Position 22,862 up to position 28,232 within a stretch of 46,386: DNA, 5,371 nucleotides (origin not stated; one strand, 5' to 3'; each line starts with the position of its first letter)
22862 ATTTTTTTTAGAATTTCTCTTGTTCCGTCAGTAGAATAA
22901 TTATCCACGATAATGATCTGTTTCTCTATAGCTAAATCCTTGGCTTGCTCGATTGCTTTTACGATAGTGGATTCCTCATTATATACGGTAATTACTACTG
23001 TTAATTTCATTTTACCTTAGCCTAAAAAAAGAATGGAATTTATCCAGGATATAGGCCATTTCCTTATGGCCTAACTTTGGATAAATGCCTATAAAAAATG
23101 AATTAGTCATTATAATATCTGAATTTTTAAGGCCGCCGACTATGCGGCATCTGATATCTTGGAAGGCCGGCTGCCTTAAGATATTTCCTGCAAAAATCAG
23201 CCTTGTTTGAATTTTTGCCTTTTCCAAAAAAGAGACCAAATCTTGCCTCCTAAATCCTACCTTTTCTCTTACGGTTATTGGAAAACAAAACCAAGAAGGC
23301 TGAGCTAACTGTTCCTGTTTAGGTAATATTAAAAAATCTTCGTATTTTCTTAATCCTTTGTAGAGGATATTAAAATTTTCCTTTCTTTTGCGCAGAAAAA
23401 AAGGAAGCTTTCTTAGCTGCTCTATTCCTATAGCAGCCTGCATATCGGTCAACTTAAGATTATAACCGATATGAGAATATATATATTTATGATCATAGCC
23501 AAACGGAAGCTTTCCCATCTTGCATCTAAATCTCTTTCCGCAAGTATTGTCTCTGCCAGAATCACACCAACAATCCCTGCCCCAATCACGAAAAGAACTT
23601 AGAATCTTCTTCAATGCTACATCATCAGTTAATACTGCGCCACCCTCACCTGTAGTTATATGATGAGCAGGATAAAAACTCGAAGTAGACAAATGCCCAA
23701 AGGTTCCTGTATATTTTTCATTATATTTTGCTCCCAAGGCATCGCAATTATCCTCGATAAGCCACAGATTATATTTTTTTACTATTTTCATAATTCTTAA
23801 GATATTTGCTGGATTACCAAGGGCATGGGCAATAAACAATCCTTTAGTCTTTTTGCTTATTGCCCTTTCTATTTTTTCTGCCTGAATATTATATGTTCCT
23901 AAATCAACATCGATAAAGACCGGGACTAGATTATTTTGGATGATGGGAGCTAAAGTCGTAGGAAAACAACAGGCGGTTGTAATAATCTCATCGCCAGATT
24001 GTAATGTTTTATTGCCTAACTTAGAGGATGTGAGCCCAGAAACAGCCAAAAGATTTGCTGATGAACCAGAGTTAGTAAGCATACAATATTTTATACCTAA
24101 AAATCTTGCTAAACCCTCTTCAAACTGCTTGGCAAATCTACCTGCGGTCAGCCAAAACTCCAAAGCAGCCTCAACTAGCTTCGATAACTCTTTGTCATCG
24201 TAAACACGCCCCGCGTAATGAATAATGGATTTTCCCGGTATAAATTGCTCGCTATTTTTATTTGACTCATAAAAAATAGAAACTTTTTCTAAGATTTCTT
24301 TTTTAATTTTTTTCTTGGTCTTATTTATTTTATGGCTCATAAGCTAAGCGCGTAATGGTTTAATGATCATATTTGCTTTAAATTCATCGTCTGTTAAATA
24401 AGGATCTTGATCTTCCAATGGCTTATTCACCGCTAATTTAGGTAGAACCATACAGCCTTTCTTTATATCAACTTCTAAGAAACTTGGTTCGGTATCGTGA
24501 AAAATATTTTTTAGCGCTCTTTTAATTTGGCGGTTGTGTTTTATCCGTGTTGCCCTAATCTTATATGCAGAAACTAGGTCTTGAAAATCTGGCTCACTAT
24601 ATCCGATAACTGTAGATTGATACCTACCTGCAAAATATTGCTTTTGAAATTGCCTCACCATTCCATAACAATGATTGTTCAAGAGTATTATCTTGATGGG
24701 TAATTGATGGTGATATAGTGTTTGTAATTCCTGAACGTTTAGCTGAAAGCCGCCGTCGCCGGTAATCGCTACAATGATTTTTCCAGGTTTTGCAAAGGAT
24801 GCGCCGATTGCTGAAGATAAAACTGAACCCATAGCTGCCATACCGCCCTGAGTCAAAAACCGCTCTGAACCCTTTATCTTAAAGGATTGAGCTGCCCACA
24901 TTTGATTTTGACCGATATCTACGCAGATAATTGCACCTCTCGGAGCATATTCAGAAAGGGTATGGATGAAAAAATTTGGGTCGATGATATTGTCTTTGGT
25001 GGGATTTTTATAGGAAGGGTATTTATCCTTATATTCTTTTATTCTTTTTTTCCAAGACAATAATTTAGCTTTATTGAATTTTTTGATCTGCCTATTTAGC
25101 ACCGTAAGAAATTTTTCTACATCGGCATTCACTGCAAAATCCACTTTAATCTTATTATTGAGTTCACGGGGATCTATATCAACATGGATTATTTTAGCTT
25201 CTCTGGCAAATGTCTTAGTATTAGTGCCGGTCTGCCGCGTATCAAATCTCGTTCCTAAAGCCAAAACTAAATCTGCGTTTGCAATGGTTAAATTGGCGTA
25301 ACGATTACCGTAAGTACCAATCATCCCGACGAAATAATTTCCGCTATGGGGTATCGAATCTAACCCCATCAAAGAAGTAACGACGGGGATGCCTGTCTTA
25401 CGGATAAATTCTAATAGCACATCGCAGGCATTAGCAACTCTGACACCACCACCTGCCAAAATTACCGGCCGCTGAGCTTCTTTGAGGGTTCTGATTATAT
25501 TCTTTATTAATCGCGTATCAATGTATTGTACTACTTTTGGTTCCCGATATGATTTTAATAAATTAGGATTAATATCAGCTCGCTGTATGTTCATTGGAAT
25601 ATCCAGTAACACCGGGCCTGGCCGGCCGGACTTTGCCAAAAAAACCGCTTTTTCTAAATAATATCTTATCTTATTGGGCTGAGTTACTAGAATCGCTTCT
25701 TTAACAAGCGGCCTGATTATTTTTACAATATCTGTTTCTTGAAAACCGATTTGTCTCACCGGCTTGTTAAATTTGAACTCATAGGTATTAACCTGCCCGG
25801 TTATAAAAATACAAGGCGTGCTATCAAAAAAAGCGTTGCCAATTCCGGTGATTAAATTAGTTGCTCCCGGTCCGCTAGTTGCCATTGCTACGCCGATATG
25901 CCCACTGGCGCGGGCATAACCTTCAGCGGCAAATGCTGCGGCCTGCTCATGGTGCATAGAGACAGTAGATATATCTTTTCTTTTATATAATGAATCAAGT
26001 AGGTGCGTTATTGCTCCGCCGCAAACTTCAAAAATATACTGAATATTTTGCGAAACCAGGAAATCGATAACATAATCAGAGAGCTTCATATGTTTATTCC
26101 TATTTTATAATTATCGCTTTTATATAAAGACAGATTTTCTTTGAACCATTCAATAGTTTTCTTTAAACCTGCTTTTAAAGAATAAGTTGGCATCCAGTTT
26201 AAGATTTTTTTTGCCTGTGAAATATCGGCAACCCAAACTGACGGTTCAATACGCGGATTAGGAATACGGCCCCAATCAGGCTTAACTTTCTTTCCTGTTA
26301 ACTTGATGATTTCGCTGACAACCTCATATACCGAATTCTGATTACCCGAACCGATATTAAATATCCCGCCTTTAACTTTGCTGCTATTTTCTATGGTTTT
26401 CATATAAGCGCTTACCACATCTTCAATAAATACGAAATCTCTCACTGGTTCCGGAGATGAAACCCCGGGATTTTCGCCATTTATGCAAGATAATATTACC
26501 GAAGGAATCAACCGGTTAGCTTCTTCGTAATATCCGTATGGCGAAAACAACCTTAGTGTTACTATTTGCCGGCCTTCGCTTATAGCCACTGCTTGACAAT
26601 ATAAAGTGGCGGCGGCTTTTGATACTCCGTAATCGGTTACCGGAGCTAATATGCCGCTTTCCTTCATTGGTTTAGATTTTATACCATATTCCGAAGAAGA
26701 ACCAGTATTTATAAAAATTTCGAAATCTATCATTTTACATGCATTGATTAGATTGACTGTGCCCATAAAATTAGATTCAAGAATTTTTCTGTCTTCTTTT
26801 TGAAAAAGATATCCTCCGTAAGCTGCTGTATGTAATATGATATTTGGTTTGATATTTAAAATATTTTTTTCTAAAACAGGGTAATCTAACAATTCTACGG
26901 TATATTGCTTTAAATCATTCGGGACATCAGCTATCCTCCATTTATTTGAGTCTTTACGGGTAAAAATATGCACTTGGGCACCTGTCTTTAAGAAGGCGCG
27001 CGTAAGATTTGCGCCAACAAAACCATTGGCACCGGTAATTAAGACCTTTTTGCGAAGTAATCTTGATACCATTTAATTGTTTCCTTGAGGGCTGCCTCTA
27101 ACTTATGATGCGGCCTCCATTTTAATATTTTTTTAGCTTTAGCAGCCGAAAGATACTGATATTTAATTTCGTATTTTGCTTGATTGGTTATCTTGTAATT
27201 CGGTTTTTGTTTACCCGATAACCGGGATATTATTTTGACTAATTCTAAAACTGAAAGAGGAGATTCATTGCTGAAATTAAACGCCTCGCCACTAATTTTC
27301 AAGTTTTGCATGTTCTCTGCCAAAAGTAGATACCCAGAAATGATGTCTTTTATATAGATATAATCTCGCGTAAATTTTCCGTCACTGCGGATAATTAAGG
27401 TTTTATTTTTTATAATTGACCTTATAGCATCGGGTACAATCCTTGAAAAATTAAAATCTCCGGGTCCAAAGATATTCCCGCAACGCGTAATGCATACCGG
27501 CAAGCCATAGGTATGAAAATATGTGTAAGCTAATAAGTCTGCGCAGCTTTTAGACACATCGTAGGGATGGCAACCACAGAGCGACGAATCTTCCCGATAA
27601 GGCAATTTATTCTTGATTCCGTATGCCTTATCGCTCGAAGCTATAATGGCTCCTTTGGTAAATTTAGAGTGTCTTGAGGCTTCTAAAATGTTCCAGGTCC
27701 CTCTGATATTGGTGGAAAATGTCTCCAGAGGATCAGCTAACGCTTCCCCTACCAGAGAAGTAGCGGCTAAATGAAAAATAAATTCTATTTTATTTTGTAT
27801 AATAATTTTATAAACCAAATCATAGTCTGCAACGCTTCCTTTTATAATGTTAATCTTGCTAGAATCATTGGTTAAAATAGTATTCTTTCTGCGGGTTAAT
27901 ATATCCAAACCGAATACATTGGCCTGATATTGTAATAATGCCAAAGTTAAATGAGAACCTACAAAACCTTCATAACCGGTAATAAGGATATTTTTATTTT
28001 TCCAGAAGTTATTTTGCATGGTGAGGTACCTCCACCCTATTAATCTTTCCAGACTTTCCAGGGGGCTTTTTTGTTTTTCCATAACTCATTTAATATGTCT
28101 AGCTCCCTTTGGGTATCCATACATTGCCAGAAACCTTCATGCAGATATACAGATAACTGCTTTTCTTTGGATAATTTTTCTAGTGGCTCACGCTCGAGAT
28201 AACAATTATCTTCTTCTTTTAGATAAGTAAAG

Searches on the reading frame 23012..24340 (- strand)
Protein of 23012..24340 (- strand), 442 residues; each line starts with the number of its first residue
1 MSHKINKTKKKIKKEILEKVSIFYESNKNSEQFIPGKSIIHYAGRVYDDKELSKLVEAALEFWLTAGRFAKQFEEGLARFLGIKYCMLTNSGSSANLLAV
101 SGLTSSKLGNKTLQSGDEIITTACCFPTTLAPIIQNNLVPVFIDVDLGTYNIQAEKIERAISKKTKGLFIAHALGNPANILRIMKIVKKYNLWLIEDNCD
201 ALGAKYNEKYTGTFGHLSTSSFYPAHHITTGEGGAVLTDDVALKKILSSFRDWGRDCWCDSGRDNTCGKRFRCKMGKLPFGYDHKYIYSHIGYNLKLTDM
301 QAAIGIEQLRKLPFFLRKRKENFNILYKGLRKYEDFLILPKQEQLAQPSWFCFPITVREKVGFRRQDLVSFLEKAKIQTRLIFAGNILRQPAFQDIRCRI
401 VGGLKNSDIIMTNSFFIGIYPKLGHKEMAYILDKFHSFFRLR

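Call 55: search_protein_families(library=pfam, proteins=[window:23012-24340:-], max_evalue=0.00001)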
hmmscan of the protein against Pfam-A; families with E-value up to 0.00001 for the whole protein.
window:23012-24340:- (442 aa): 2 families
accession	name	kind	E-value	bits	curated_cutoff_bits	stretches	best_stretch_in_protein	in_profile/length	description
PF01041.23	DegT_DnrJ_EryC1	-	1.6e-88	297.8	19.8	1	49-435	4-359/360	DegT/DnrJ/EryC1/StrS aminotransferase family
PF01053.26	Cys_Met_Meta_PP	-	1.1e-06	27.9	27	1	71-199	55-175/381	Cys/Met metabolism PLP-dependent enzyme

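Call 57: search_protein_families(library=ncbifam, proteins=[window:23012-24340:-], max_evalue=1e-10)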
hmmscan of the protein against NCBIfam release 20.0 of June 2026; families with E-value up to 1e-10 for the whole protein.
window:23012-24340:- (442 aa): 7 families
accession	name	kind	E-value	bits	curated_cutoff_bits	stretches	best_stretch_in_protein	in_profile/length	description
NF011936.0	PRK15407.1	equivalog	3.5e-207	688.4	423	1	6-440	3-437/440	lipopolysaccharide biosynthesis protein RfbH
TIGR03588.1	PseC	equivalog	1e-54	185.9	423.5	1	40-437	2-378/380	UDP-4-amino-4,6-dideoxy-N-acetyl-beta-L-altrosamine transaminase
TIGR04181.1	NHT_00031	hypoth_equivalog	7.8e-49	166.4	420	2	53-245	14-215/359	LegC family aminotransferase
NF008687.0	PRK11706.1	equivalog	8.8e-38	130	375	1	44-438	6-373/375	dTDP-4-amino-4,6-dideoxygalactose transaminase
NF008658.2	PRK11658.1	equivalog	8.8e-34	116.8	631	1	47-385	12-326/379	UDP-4-amino-4-deoxy-L-arabinose aminotransferase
TIGR02379.1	ECA_wecE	subfamily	3.9e-31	108.1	434.85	1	50-379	12-317/376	dTDP-4-amino-4,6-dideoxy-D-glucose transaminase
TIGR04427.1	PLP_DesI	equivalog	6.5e-28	97.9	650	1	48-260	30-234/390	dTDP-4-dehydro-6-deoxyglucose aminotransferase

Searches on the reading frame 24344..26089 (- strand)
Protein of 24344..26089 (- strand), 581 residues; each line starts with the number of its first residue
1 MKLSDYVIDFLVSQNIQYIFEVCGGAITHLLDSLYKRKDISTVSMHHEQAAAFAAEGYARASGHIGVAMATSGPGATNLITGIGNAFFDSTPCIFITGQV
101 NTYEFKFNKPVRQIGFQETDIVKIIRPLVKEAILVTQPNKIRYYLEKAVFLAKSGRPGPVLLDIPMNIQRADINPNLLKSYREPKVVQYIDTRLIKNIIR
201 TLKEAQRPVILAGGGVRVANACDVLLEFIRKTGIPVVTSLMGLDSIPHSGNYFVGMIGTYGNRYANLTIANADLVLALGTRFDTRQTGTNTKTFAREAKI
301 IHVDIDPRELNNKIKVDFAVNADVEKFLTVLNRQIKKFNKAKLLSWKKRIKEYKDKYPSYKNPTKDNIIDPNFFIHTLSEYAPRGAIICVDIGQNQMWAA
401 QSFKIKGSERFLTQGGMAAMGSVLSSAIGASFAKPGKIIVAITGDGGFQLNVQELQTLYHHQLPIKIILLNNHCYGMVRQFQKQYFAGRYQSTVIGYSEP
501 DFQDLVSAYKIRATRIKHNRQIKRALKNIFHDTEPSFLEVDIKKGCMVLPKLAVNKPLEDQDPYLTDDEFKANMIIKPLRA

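Call 55: search_protein_families(library=pfam, proteins=[window:24344-26089:-], max_evalue=0.00001)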
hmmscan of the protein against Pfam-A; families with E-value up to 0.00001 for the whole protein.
window:24344-26089:- (581 aa): 3 families
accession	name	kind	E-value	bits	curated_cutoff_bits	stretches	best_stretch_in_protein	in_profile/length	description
PF00205.28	TPP_enzyme_M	-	6.4e-44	149.4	30.4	1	195-330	1-136/137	Thiamine pyrophosphate enzyme, central domain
PF02775.26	TPP_enzyme_C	-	9.5e-43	146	21.9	1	391-540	1-151/151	Thiamine pyrophosphate enzyme, C-terminal TPP binding domain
PF02776.23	TPP_enzyme_N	-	2.2e-37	127.9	26.8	1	1-123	1-118/119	Thiamine pyrophosphate enzyme, N-terminal TPP binding domain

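Call 57: search_protein_families(library=ncbifam, proteins=[window:24344-26089:-], max_evalue=1e-10)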
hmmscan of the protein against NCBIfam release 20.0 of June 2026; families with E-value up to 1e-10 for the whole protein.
window:24344-26089:- (581 aa): 51 families (the best 25 are shown)
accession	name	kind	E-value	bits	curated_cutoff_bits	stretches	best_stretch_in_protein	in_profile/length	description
TIGR00118.1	acolac_lg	equivalog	1.3e-159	532.3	538.35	1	4-554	4-546/557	biosynthetic-type acetolactate synthase large subunit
NF006524.0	PRK08978.1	equivalog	2.8e-151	504.5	738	1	4-551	4-533/548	acetolactate synthase 2 catalytic subunit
NF004710.0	PRK06048.1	equivalog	3.1e-148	494.7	976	1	3-557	10-552/561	acetolactate synthase large subunit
NF004919.0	PRK06276.1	equivalog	5.1e-140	467.5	866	1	1-545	1-541/582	acetolactate synthase large subunit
NF005824.0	PRK07710.1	equivalog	6.7e-137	457.2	976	1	5-558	21-564/573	acetolactate synthase large subunit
NF005651.0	PRK07418.1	subfamily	2.4e-136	455.4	942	1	6-553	24-570/617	acetolactate synthase large subunit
NF005860.0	PRK07789.1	equivalog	1.3e-135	453.1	881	1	5-554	38-590/615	acetolactate synthase large subunit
NF006319.0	PRK08527.1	equivalog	7.1e-135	450.6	905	1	4-557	7-553/565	acetolactate synthase large subunit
NF005228.0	PRK06725.1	equivalog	9.9e-133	443.3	991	1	4-556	19-559/571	acetolactate synthase large subunit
NF005584.0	PRK07282.1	equivalog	3.9e-132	441.7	970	1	4-554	13-552/566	acetolactate synthase large subunit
NF005058.0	PRK06466.1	equivalog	8.4e-131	437.2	951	1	4-557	7-562/574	acetolactate synthase 3 large subunit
NF006581.0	PRK09107.1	equivalog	8.1e-128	427.3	974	1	5-556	15-567/595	acetolactate synthase 3 large subunit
NF005409.0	PRK06965.1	equivalog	2.8e-127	425.6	1035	1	5-541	25-560/587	acetolactate synthase 3 catalytic subunit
NF006016.1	PRK08155.1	equivalog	9.3e-127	423.8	870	1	5-551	7-541/554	acetolactate synthase large subunit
NF006525.0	PRK08979.1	equivalog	6.8e-115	384.6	1084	1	5-543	8-546/572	acetolactate synthase 3 large subunit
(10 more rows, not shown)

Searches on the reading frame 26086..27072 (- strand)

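Call 55: search_protein_families(library=pfam, proteins=[window:26086-27072:-], max_evalue=0.00001)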
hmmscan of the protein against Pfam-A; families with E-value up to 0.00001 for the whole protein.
window:26086-27072:- (328 aa): 5 families
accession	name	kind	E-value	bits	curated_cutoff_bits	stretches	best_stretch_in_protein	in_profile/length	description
PF01370.27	Epimerase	-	1.4e-45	156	20.9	1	10-241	1-240/240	NAD dependent epimerase/dehydratase family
PF16363.11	GDP_Man_Dehyd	-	9.6e-35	121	27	1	11-306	1-332/332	GDP-mannose 4,6 dehydratase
PF01073.25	3Beta_HSD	-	3.2e-13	49.8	22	1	11-238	1-246/280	3-beta hydroxysteroid dehydrogenase/isomerase family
PF04321.23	RmlD_sub_bind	-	7.7e-13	48.6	27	1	9-264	2-239/287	RmlD substrate binding domain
PF02719.21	Polysacc_synt_2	-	5.6e-12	45.9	20.2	1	10-264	1-252/293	Polysaccharide biosynthesis protein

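Call 57: search_protein_families(library=ncbifam, proteins=[window:26086-27072:-], max_evalue=1e-10)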
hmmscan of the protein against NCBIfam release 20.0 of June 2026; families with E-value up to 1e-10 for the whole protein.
window:26086-27072:- (328 aa): 17 families
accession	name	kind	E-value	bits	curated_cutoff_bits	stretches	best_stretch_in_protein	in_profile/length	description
TIGR04180.1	EDH_00030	hypoth_equivalog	3.6e-34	118.2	475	1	10-298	1-297/297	NAD-dependent 4,6-dehydratase LegB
TIGR01179.1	galE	equivalog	7.7e-32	110.4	262.3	2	9-184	1-182/332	UDP-glucose 4-epimerase GalE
TIGR01181.1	dTDP_gluc_dehyt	equivalog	2.2e-31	109.2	365.1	1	9-317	1-318/321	dTDP-glucose 4,6-dehydratase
TIGR02197.1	heptose_epim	equivalog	1.1e-29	103.7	274.6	1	10-312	1-315/316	ADP-glyceromanno-heptose 6-epimerase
TIGR02622.1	CDP_4_6_dhtase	equivalog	1.2e-26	93.7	278.45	1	7-314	4-334/352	CDP-glucose 4,6-dehydratase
NF007490.0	PRK10084.1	subfamily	3.1e-19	69.2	649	1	138-315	157-339/361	dTDP-glucose 4,6-dehydratase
TIGR03466.1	HpnA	hypoth_equivalog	1.6e-18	66.7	367.65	1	9-277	2-262/327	hopanoid-associated sugar epimerase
NF007582.0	PRK10217.1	equivalog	6.9e-18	64.8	698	1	8-318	2-339/355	dTDP-glucose 4,6-dehydratase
NF011728.1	PRK15181.1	equivalog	1.1e-17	64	760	1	67-316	84-344/348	Vi polysaccharide biosynthesis UDP-N-acetylglucosaminuronic acid C-4 epimerase TviC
NF007956.0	PRK10675.1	subfamily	2.5e-16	59.7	394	0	207-313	227-332/338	UDP-glucose 4-epimerase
NF052578.1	StrlDmthSdmBMthl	equivalog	4.2e-15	56.3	600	1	10-262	3-248/328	sterol demethylase protein SdmB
NF008872.0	PRK11908.1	equivalog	2.8e-14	52.9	294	0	8-259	2-271/349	bifunctional UDP-4-keto-pentose/UDP-xylose synthase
NF047922.1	GDPFucSynFcl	equivalog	3.1e-14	53.1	500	1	7-314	2-305/308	GDP-L-fucose synthase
NF008360.0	PRK11150.1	equivalog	3.3e-14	52.8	452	1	10-261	2-256/310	ADP-glyceromanno-heptose 6-epimerase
NF042423.1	oxyalk_red_Shew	equivalog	4.7e-13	48.9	580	1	8-234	9-232/331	2-alkyl-3-oxoalkanoate reductase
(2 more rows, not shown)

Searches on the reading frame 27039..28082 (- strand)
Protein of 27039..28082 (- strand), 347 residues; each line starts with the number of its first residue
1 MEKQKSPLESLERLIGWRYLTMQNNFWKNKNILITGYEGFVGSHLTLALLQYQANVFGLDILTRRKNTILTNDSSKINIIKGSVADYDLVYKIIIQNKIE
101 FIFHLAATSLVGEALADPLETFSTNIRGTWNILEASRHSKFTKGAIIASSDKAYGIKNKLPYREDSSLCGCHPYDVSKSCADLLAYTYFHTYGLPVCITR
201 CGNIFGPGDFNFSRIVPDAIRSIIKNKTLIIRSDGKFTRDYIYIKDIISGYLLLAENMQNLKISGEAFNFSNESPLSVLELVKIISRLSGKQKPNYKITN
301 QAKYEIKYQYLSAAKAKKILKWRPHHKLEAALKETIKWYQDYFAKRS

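Call 55: search_protein_families(library=pfam, proteins=[window:27039-28082:-], max_evalue=0.00001)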
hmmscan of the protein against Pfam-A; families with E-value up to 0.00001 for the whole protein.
window:27039-28082:- (347 aa): 6 families
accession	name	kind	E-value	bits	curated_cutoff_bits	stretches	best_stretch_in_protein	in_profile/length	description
PF16363.11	GDP_Man_Dehyd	-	1.6e-49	169.6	27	1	33-335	1-332/332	GDP-mannose 4,6 dehydratase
PF01370.27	Epimerase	-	2.2e-47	161.9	20.9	1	32-262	1-232/240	NAD dependent epimerase/dehydratase family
PF01073.25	3Beta_HSD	-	3.5e-16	59.5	22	1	33-295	1-274/280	3-beta hydroxysteroid dehydrogenase/isomerase family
PF02719.21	Polysacc_synt_2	-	1.9e-14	54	20.2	1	32-298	1-256/293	Polysaccharide biosynthesis protein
PF07993.18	NAD_binding_4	-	4e-11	43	20.1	1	34-229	1-235/258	Male sterility protein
PF04321.23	RmlD_sub_bind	-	9.5e-07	28.6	27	1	31-305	2-247/287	RmlD substrate binding domain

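Call 57: search_protein_families(library=ncbifam, proteins=[window:27039-28082:-], max_evalue=1e-10)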
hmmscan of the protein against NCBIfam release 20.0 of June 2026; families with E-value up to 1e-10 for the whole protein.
window:27039-28082:- (347 aa): 17 families
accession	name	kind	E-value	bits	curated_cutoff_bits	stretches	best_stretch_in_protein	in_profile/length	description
TIGR02622.1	CDP_4_6_dhtase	equivalog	3.4e-68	230.3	278.45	1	26-345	1-336/352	CDP-glucose 4,6-dehydratase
TIGR01181.1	dTDP_gluc_dehyt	equivalog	7.6e-54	182.9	365.1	1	31-341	1-313/321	dTDP-glucose 4,6-dehydratase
TIGR04180.1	EDH_00030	hypoth_equivalog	3e-41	141.4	475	1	32-326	1-296/297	NAD-dependent 4,6-dehydratase LegB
TIGR01179.1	galE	equivalog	2.6e-38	131.7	262.3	1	31-341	1-327/332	UDP-glucose 4-epimerase GalE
NF007956.0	PRK10675.1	subfamily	5e-30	104.8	394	1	31-178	2-153/338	UDP-glucose 4-epimerase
NF007490.0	PRK10084.1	subfamily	9.7e-30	103.8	649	1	31-340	2-335/361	dTDP-glucose 4,6-dehydratase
NF011728.1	PRK15181.1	equivalog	1.3e-28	100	760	1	29-342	15-340/348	Vi polysaccharide biosynthesis UDP-N-acetylglucosaminuronic acid C-4 epimerase TviC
NF007582.0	PRK10217.1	equivalog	5.6e-28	98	698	1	30-340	2-332/355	dTDP-glucose 4,6-dehydratase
TIGR02197.1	heptose_epim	equivalog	1.7e-21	76.7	274.6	1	32-340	1-314/316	ADP-glyceromanno-heptose 6-epimerase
NF008872.0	PRK11908.1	equivalog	5.6e-19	68.4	294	1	30-344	2-340/349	bifunctional UDP-4-keto-pentose/UDP-xylose synthase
NF005998.1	PRK08125.1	equivalog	2.9e-15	55.7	777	1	25-339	311-649/649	bifunctional UDP-4-amino-4-deoxy-L-arabinose formyltransferase/UDP-glucuronic acid oxidase ArnA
NF042423.1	oxyalk_red_Shew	equivalog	4.9e-15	55.4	580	1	28-305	7-273/331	2-alkyl-3-oxoalkanoate reductase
NF043036.1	ErythonDh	equivalog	1.8e-14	53.7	325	1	31-188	2-163/321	D-erythronate dehydrogenase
TIGR03466.1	HpnA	hypoth_equivalog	2e-14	53.2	367.65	1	31-306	2-263/327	hopanoid-associated sugar epimerase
TIGR01472.1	gmd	equivalog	2.8e-12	46.5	415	1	31-257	2-241/342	GDP-mannose 4,6-dehydratase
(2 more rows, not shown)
